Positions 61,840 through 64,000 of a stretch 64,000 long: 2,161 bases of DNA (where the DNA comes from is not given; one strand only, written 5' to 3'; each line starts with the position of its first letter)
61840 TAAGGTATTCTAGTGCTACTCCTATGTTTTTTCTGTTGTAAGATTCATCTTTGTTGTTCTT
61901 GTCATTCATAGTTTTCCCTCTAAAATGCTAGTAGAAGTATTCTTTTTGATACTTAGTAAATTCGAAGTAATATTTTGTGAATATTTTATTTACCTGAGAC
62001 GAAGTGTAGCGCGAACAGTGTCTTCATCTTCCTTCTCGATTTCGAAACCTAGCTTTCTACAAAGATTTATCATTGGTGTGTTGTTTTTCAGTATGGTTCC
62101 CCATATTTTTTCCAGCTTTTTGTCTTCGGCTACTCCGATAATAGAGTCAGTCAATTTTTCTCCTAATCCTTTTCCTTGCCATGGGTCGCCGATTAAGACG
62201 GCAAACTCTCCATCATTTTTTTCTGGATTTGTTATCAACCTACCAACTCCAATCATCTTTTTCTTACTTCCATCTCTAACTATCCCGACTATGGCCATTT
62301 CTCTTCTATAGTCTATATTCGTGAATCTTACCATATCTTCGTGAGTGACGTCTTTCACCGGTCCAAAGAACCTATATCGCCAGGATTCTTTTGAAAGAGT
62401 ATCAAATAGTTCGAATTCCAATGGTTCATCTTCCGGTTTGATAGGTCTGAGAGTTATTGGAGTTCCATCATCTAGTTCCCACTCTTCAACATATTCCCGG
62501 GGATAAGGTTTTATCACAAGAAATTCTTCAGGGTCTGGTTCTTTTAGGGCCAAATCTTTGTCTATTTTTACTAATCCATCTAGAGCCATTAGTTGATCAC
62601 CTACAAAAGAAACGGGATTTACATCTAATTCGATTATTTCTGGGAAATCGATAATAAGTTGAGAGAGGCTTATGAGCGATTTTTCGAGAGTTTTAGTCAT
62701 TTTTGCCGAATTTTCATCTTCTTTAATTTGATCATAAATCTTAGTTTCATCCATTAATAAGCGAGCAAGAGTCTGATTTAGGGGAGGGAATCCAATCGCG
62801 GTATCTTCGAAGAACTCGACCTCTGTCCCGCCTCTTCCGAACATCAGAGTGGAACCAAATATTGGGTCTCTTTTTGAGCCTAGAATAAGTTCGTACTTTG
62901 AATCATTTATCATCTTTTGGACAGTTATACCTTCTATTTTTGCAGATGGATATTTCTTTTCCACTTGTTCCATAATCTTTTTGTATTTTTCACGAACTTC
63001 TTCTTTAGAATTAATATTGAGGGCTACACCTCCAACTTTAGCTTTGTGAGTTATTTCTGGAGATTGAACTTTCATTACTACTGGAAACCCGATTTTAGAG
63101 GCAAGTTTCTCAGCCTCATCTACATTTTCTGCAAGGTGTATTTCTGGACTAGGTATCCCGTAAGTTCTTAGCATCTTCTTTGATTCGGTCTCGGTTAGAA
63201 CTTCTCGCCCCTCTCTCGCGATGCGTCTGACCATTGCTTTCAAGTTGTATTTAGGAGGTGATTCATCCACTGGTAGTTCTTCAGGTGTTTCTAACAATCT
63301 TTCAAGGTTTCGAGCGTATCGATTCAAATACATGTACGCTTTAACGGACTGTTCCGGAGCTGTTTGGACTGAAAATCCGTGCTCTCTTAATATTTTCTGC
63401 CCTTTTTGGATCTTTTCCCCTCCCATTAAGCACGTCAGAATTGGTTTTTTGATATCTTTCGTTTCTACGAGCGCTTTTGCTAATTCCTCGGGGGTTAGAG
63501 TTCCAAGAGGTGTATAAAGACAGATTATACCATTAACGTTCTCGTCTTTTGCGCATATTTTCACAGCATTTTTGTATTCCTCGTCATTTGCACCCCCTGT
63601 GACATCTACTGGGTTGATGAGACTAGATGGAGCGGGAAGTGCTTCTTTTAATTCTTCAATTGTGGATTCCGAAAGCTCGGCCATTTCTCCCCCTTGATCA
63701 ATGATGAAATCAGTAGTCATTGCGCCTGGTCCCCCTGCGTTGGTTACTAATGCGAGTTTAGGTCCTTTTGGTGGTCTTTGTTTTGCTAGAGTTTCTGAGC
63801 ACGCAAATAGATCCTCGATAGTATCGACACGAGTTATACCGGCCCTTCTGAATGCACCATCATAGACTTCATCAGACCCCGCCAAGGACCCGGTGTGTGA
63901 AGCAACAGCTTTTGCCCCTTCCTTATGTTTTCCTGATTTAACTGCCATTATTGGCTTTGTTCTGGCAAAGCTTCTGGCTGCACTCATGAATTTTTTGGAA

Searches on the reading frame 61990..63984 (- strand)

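Call 29: search_protein_families(library=pfam, proteins=[window:61990-63984:-], max_evalue=0.00001)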
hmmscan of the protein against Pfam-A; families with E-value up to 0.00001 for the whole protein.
window:61990-63984:- (664 aa): 6 families
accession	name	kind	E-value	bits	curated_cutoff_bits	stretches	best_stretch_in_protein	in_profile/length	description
PF13549.11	ATP-grasp_5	-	3.6e-76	255.8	27.6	1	256-474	3-221/221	ATP-grasp domain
PF13607.11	Succ_CoA_lig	-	1.3e-22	80.5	27.4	1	1-66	73-138/138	Succinyl-CoA ligase like flavodoxin domain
PF13302.13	Acetyltransf_3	-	1e-12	49.4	25.4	1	510-648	2-138/138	Acetyltransferase (GNAT) domain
PF19045.5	Ligase_CoA_2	-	1.1e-10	42.2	23.7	1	79-226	3-157/162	Ligase-CoA domain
PF00583.31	Acetyltransf_1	-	6.3e-09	36.6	20.7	1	546-647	16-116/116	Acetyltransferase (GNAT) family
PF08442.15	ATP-grasp_2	-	1e-07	32.2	29.5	1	263-359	2-96/202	ATP-grasp domain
